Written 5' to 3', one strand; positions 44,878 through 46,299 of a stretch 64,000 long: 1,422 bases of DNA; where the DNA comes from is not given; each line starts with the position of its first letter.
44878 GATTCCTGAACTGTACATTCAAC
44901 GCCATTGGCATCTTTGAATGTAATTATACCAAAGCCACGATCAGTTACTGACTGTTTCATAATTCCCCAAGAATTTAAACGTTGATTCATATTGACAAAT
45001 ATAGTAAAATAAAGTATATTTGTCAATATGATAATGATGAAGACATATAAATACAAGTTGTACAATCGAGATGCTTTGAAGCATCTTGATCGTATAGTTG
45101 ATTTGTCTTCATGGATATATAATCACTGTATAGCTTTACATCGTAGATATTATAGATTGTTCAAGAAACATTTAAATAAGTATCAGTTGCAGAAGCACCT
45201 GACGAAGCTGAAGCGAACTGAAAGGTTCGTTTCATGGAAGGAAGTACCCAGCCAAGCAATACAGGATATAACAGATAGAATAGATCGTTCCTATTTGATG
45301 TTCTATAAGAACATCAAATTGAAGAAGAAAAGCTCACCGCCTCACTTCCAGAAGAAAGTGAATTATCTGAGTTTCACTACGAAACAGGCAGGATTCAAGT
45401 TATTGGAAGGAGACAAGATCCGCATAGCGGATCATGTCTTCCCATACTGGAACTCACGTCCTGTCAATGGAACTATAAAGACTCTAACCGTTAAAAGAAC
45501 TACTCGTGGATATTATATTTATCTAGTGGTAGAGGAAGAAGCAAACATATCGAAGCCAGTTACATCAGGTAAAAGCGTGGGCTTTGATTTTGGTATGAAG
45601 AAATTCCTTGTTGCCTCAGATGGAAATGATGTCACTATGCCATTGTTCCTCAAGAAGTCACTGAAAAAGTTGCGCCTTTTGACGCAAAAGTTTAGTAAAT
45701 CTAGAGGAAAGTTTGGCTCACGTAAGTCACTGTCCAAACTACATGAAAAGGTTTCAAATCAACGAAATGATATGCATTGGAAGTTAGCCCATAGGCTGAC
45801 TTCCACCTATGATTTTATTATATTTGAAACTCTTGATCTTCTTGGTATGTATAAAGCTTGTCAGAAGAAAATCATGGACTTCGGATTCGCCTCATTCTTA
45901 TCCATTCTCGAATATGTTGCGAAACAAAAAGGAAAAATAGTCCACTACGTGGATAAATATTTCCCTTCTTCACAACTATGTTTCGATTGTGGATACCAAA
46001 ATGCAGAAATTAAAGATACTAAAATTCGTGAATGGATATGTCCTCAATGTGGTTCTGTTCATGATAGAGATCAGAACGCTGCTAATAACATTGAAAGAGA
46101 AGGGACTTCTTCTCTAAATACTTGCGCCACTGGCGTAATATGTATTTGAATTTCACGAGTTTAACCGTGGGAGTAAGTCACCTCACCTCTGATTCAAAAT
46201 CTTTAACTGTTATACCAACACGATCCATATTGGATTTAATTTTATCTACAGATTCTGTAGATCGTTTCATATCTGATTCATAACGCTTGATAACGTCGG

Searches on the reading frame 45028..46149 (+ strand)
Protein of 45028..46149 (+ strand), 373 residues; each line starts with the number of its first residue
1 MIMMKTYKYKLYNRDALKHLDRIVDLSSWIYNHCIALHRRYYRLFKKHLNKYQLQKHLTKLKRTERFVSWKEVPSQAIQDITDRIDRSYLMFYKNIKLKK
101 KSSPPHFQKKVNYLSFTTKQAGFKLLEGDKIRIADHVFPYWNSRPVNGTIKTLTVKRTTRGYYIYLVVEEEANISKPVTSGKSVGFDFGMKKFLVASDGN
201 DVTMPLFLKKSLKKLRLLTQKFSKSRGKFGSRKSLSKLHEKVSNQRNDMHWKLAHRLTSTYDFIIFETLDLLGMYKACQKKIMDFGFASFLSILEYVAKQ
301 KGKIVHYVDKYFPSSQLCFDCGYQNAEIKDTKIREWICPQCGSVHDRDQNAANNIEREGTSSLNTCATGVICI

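Call 11: search_protein_families(library=pfam, proteins=[window:45028-46149:+])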
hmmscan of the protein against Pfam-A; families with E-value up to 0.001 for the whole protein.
window:45028-46149:+ (373 aa): 2 families
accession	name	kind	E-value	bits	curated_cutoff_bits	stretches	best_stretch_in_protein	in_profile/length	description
PF07282.18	Cas12f1-like_TNB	-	2.4e-20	72.9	26.3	1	287-355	1-60/60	Cas12f1-like, TNB domain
PF01385.25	OrfB_IS605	-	9.5e-15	55.3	30.5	1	168-276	4-118/120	Probable transposase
